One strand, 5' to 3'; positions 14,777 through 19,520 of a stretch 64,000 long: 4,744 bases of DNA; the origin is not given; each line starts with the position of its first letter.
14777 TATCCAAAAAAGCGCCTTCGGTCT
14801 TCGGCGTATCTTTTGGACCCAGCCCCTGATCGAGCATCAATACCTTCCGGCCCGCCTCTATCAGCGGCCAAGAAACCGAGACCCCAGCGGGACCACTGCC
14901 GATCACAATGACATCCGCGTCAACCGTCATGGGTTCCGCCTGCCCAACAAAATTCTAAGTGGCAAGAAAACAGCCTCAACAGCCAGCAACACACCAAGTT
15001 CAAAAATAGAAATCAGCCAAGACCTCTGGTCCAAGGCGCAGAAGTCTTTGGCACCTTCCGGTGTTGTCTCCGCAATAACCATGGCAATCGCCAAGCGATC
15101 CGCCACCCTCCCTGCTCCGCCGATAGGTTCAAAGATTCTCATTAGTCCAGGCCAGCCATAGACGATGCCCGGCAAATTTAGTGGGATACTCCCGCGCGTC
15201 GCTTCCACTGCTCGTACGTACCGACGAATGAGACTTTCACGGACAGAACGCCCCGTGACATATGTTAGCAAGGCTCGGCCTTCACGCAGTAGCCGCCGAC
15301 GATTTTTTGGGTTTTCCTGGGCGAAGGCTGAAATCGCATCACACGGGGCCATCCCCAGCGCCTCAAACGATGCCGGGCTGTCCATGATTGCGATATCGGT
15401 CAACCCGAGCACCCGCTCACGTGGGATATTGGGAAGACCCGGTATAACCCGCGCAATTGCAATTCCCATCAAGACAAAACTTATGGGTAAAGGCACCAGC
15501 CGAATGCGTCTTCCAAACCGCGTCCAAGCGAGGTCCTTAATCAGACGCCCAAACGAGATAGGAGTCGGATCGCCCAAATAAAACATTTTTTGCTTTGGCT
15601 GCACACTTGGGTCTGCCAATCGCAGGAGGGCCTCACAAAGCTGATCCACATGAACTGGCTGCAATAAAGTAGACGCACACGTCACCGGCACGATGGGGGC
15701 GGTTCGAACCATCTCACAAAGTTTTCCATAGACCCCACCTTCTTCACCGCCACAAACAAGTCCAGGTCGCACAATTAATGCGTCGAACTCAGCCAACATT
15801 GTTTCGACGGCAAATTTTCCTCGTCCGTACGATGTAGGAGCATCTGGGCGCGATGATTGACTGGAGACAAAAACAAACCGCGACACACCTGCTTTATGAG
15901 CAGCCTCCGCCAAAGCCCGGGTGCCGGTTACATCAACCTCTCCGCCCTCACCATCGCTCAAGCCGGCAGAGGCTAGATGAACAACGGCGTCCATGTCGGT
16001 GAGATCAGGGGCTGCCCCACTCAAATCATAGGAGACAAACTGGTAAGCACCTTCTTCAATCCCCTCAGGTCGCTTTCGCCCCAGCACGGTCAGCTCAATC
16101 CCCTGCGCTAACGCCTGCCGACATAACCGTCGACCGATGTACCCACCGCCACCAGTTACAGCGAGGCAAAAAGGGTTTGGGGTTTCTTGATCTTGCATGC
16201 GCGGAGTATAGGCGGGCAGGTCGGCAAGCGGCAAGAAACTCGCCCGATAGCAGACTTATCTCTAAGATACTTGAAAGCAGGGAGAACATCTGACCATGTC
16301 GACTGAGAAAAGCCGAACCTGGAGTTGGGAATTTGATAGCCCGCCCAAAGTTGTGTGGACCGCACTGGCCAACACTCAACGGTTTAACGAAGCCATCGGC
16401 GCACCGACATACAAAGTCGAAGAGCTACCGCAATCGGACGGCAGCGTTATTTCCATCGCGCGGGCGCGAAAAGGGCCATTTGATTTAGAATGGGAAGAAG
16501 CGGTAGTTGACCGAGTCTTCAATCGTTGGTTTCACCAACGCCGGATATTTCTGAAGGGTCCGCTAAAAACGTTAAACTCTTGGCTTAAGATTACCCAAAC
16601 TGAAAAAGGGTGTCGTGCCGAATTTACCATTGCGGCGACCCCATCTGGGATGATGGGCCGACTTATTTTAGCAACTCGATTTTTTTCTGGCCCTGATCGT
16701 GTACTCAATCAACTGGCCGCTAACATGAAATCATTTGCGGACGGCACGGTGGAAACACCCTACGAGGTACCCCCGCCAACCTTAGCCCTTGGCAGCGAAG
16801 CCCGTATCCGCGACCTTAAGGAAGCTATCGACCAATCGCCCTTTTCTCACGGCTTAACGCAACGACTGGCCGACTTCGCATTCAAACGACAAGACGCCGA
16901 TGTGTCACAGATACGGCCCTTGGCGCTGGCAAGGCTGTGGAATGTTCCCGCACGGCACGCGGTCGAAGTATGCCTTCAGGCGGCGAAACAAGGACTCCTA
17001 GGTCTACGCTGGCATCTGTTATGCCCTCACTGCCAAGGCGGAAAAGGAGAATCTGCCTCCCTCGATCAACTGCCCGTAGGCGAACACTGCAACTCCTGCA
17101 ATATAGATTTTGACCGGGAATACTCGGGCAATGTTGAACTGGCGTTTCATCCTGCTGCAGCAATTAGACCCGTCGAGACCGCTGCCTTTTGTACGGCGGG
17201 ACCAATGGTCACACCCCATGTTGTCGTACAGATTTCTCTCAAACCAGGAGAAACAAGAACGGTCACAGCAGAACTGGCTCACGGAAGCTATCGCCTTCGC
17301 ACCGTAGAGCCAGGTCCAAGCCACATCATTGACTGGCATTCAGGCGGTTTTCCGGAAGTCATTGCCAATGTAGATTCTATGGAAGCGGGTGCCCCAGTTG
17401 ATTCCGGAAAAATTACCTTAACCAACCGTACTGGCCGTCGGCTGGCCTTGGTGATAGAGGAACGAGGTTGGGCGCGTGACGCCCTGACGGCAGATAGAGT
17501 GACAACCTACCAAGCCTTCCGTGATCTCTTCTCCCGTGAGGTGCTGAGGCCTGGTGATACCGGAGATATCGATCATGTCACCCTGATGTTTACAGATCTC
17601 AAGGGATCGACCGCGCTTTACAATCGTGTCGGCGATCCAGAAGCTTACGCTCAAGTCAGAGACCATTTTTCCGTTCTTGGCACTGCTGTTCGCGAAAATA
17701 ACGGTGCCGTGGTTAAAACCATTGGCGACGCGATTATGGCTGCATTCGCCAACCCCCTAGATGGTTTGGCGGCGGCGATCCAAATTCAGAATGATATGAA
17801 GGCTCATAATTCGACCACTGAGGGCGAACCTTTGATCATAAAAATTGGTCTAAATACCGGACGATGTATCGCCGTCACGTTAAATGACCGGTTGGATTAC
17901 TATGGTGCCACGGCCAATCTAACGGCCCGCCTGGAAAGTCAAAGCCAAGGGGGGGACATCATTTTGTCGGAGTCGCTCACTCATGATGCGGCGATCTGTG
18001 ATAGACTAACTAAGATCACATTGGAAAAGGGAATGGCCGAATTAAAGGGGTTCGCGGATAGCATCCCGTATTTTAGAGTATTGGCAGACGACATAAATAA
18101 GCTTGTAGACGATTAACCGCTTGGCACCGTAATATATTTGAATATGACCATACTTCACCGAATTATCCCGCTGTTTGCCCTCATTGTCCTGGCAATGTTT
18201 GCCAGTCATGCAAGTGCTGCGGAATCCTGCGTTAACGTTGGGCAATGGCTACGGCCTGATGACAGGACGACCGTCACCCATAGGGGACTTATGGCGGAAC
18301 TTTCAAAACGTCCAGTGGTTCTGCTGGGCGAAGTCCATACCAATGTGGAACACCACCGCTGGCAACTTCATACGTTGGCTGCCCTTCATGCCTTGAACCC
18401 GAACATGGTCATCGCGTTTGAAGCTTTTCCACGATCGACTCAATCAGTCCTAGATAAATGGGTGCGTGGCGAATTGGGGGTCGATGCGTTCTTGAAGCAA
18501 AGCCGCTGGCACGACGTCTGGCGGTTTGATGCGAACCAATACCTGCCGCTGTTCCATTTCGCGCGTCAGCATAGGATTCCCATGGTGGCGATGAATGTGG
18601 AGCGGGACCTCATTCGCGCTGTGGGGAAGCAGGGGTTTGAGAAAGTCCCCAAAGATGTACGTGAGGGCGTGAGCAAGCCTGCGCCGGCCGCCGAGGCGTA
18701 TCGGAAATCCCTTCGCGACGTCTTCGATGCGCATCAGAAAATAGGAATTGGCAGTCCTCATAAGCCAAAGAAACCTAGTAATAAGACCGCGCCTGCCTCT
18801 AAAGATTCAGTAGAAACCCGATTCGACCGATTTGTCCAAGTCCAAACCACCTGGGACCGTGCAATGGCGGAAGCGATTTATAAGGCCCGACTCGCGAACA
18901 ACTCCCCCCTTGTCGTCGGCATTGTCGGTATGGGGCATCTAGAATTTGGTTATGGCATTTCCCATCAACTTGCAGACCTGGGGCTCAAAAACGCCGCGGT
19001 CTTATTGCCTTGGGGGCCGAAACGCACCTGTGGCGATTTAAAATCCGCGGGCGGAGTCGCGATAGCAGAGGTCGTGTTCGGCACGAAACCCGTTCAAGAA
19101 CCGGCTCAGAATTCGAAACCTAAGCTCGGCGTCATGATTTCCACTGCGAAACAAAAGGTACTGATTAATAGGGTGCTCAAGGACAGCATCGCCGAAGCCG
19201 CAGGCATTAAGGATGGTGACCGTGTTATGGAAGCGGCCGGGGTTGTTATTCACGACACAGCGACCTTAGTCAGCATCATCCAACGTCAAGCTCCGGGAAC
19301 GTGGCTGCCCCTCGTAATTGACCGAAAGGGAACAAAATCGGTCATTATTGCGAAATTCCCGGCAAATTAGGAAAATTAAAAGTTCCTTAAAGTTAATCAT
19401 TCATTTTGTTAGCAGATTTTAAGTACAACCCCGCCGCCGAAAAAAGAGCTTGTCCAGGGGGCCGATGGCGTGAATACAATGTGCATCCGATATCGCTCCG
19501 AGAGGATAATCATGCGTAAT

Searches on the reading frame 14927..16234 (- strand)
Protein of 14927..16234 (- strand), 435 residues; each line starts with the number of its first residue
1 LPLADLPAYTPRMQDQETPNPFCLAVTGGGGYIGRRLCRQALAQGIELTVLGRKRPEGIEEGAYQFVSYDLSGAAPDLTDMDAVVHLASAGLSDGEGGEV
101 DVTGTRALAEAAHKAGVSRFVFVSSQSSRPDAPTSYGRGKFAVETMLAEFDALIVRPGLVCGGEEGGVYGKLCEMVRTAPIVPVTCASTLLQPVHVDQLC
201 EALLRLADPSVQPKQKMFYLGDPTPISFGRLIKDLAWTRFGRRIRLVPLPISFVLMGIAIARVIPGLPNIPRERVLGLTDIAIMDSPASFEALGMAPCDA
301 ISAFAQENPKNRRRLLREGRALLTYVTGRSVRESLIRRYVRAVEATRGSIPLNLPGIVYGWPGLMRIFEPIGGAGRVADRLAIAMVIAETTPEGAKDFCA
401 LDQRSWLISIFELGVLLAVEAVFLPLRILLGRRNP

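Call 55: search_protein_families(library=pfam, proteins=[window:14927-16234:-], max_evalue=0.00001)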
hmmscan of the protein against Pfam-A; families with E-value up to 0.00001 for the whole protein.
window:14927-16234:- (435 aa): 4 families
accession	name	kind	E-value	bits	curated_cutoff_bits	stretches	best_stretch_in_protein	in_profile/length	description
PF01370.27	Epimerase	-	2.8e-16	60.1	20.9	1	25-209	2-227/240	NAD dependent epimerase/dehydratase family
PF13460.12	NAD_binding_10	-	3.6e-12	47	27.2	1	28-138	1-111/184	NAD(P)H-binding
PF01073.25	3Beta_HSD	-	1.2e-07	31.5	22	1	25-126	1-117/280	3-beta hydroxysteroid dehydrogenase/isomerase family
PF02719.21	Polysacc_synt_2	-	4.6e-06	26.5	20.2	0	96-151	99-153/293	Polysaccharide biosynthesis protein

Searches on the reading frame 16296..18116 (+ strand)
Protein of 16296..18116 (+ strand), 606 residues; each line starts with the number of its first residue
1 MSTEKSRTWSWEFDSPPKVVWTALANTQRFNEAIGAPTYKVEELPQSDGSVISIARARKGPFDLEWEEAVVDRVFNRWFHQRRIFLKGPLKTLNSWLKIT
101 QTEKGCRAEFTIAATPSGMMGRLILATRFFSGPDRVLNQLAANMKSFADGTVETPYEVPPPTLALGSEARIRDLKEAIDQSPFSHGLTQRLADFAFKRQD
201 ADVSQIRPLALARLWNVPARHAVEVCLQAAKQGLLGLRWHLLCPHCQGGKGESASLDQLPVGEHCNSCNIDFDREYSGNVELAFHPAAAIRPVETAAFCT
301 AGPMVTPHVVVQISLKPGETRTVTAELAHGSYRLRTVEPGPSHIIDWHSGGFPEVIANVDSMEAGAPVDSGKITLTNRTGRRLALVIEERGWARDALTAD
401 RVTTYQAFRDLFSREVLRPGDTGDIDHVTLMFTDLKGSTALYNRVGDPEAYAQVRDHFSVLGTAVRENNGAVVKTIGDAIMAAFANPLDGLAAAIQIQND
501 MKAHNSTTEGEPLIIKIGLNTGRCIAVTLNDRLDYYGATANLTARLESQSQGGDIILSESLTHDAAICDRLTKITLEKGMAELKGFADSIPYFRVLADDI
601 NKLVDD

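Call 55: search_protein_families(library=pfam, proteins=[window:16296-18116:+], max_evalue=0.00001)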
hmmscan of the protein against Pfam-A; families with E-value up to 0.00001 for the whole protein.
window:16296-18116:+ (606 aa): 2 families
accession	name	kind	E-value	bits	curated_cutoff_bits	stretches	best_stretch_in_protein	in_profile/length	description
PF00211.25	Guanylate_cyc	-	1.7e-20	73.9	21.9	1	424-562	5-152/183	Adenylate and Guanylate cyclase catalytic domain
PF19363.4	DUF5939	-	5.9e-10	39.2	22.5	1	188-294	20-127/281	Family of unknown function (DUF5939)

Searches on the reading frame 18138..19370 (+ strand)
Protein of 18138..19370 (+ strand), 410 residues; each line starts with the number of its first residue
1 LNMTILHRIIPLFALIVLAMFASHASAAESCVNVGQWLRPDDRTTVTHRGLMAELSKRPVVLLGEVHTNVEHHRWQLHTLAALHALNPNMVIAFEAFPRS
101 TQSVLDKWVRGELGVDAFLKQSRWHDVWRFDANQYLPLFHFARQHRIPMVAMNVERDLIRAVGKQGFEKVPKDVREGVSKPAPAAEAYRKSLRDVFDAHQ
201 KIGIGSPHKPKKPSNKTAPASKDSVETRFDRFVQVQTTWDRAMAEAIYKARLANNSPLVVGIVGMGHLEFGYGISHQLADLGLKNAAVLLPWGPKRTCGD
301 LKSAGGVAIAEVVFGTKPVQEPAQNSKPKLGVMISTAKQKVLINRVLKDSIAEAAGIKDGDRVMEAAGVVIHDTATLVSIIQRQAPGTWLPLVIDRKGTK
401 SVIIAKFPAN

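Call 56: search_protein_families(library=pfam, proteins=[window:18138-19370:+], max_evalue=0.00001)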
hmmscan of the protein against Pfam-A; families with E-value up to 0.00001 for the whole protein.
window:18138-19370:+ (410 aa): 3 families
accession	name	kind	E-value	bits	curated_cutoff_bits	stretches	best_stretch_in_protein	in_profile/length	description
PF04187.18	Cofac_haem_bdg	-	1e-60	205.8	27.7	1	51-278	1-213/213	Haem-binding uptake, Tiki superfamily, ChaN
PF13180.12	PDZ_2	-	4.8e-08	33.6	27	1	328-400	1-73/80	PDZ domain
PF17820.7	PDZ_6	-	3e-07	30.5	27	1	343-396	2-54/54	PDZ domain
